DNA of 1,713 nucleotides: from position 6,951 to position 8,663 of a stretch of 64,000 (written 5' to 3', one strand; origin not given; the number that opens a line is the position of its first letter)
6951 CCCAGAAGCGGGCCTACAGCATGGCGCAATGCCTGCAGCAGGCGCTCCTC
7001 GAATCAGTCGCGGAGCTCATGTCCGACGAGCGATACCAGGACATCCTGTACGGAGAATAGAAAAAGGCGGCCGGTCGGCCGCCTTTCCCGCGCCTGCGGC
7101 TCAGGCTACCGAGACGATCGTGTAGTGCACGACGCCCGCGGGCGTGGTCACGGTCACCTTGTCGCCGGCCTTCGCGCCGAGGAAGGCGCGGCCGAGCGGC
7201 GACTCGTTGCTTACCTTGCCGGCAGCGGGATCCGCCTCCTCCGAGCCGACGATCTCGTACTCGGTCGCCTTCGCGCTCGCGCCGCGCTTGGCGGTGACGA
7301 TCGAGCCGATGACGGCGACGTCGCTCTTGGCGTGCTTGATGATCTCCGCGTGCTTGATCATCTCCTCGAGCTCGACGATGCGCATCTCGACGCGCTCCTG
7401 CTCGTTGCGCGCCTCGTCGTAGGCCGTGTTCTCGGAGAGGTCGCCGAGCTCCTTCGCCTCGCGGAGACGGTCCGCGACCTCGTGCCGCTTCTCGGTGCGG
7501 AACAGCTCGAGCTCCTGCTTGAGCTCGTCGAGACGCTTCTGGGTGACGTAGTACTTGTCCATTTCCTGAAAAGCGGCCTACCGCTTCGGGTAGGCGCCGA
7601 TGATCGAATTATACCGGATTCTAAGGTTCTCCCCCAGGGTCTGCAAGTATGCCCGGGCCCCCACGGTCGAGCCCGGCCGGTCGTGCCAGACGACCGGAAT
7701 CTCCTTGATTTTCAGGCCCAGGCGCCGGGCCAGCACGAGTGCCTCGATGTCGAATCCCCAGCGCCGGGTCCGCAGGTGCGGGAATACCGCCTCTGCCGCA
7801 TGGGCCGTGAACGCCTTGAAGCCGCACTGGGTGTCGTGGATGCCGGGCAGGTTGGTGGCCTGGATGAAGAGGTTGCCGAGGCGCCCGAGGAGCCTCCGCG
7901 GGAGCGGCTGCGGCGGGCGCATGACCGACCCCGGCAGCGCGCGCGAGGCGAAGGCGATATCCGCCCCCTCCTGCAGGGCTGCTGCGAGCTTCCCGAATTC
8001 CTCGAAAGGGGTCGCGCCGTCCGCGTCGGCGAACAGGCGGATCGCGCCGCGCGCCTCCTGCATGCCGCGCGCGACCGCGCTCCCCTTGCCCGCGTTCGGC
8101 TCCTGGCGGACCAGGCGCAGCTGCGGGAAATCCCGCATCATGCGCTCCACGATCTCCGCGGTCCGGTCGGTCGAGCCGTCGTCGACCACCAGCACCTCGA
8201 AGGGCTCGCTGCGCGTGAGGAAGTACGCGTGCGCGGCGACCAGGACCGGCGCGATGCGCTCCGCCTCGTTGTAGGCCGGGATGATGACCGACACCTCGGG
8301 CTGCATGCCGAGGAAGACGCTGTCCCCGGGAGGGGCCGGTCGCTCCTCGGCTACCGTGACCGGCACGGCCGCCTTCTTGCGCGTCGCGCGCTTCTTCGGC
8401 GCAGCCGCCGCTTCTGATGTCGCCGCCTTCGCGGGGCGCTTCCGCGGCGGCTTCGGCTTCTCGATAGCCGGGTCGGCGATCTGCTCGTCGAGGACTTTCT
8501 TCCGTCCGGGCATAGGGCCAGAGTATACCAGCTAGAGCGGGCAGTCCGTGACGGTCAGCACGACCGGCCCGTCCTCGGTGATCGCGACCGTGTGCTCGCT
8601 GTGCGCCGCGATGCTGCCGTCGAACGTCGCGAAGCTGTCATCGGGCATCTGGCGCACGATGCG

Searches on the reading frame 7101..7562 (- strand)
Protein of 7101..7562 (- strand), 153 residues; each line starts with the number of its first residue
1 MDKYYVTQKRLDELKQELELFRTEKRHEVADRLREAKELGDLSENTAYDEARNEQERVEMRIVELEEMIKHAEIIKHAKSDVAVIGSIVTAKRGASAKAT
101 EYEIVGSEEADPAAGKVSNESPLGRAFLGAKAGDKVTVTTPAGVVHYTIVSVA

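Call 64: search_protein_families(library=pfam, proteins=[window:7101-7562:-], max_evalue=0.001)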
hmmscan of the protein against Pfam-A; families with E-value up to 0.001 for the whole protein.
window:7101-7562:- (153 aa): 2 families
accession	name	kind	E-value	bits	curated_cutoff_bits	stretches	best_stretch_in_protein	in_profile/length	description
PF01272.25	GreA_GreB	-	8.6e-24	83.8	26.9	1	80-152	3-75/77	Transcription elongation factor, GreA/GreB, C-term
PF03449.20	GreA_GreB_N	-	1.9e-21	76.5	24.5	1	5-74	2-71/71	Transcription elongation factor, N-terminal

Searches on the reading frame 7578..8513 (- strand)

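Call 64: search_protein_families(library=pfam, proteins=[window:7578-8513:-], max_evalue=0.001)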
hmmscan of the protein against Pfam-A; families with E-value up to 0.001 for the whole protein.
window:7578-8513:- (311 aa): 3 families
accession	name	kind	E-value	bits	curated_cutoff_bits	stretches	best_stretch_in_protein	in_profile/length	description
PF00535.33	Glycos_transf_2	-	8.9e-29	101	23.3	1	75-240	1-164/168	Glycosyl transferase family 2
PF13641.12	Glyco_tranf_2_3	-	7.7e-10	39.6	27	1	72-188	1-118/230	Glycosyltransferase like family 2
PF10111.15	Glyco_tranf_2_2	-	4e-08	33.5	27.3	1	75-178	1-104/276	Glycosyltransferase like family 2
